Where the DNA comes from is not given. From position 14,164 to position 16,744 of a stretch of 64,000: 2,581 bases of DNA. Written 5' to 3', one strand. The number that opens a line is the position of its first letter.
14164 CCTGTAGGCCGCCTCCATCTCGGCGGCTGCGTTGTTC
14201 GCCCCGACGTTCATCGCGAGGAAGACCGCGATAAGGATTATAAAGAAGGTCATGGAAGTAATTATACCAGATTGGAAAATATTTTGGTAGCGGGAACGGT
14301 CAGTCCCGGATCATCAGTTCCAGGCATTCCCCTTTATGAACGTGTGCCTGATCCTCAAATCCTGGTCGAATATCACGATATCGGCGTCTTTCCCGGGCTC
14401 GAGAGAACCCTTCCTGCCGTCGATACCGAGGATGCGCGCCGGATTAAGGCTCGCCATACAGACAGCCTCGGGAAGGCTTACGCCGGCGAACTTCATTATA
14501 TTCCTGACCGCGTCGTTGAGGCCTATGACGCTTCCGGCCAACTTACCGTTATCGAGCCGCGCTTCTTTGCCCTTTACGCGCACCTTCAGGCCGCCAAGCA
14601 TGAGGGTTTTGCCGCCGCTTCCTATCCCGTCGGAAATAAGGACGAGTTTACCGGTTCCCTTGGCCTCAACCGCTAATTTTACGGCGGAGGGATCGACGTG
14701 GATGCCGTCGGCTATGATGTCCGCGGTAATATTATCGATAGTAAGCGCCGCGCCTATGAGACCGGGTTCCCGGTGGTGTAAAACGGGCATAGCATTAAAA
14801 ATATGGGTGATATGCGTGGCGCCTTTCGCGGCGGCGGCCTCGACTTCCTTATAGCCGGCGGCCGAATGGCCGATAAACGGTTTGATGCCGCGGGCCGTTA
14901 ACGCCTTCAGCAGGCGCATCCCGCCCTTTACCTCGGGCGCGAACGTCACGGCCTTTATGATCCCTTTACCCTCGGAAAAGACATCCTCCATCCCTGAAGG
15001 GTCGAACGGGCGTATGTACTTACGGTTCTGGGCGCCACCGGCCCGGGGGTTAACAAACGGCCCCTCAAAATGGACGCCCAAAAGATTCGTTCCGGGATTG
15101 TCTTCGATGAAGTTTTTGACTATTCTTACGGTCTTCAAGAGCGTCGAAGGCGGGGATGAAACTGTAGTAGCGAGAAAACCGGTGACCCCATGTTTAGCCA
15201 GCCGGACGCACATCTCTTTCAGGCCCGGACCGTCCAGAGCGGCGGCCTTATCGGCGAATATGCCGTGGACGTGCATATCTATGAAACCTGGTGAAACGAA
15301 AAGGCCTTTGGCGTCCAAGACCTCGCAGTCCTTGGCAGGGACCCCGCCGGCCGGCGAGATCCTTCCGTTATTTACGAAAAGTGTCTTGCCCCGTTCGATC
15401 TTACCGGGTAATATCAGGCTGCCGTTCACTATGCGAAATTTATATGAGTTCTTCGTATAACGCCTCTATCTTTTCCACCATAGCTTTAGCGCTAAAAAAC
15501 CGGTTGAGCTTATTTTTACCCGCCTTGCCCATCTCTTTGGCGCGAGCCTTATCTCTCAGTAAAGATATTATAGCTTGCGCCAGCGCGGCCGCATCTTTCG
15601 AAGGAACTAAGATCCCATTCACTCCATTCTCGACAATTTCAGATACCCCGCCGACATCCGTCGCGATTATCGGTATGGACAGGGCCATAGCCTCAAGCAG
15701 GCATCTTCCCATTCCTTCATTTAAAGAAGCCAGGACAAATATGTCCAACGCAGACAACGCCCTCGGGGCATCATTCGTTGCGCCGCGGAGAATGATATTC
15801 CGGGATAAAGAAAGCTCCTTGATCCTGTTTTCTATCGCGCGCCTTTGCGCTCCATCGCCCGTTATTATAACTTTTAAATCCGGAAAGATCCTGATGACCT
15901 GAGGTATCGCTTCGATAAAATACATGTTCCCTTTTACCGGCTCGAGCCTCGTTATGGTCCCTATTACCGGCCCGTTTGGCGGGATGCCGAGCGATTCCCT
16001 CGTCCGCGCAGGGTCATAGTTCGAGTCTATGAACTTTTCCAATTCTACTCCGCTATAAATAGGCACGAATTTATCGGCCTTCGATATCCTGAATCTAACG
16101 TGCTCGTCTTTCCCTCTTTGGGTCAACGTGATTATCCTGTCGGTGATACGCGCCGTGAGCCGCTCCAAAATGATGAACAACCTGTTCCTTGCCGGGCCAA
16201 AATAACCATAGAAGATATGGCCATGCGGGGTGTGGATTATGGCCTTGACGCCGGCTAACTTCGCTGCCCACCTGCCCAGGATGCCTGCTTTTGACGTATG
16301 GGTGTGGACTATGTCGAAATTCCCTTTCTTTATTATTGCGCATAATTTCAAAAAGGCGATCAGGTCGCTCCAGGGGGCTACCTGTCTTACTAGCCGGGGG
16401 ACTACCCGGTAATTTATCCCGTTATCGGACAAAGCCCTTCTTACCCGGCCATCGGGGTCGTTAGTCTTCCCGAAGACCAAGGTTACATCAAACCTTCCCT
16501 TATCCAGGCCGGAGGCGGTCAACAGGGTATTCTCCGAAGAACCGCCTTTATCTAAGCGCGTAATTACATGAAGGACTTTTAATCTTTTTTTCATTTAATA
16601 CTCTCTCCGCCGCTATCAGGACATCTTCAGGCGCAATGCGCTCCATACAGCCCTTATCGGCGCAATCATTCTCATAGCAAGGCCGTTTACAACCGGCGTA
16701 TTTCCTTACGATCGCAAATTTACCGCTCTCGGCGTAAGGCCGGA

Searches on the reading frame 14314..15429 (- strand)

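Call 70: search_protein_families(library=pfam, proteins=[window:14314-15429:-], max_evalue=0.0001)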
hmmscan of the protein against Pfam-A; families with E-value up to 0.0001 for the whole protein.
window:14314-15429:- (371 aa): 2 families
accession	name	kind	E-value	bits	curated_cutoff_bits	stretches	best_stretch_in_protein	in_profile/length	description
PF01979.26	Amidohydro_1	-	1.3e-27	97.4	25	1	44-368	1-343/345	Amidohydrolase family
PF07969.17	Amidohydro_3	-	5.5e-18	66.1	29.7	2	317-358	407-448/472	Amidohydrolase family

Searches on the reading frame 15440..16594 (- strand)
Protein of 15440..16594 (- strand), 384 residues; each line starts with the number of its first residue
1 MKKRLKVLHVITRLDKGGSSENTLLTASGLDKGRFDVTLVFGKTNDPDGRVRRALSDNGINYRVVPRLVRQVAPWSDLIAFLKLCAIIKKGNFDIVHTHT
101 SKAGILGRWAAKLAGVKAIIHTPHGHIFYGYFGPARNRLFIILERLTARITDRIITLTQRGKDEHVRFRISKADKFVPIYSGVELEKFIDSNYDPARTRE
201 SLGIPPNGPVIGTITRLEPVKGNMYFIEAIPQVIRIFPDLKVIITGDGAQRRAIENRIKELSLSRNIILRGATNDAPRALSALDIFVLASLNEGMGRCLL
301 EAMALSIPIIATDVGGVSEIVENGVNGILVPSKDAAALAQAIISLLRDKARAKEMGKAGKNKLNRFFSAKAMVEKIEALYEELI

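Call 70: search_protein_families(library=pfam, proteins=[window:15440-16594:-], max_evalue=0.0001)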
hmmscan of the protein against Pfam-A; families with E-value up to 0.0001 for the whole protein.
window:15440-16594:- (384 aa): 7 families
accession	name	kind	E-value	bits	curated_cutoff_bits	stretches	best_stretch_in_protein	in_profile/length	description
PF00534.26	Glycos_transf_1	-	5.2e-40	137.2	26.4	1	198-361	5-171/172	Glycosyl transferases group 1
PF13692.12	Glyco_trans_1_4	-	3.2e-38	131.6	27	1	209-348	2-142/142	Glycosyl transferases group 1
PF13439.12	Glyco_transf_4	-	7.3e-22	78.6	28.5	1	17-187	2-170/170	Glycosyltransferase Family 4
PF13579.12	Glyco_trans_4_4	-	6.9e-20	72.4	29.7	1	17-179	1-155/158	Glycosyl transferase 4-like domain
PF13477.12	Glyco_trans_4_2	-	8e-09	36.2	23.4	1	27-156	17-137/139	Glycosyl transferase 4-like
PF20706.3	GT4-conflict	-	1.7e-05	24.5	26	1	209-369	198-378/385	Family 4 Glycosyltransferase in conflict systems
PF13524.12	Glyco_trans_1_2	-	8.9e-05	22.9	25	0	273-377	37-143/144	Glycosyl transferase-like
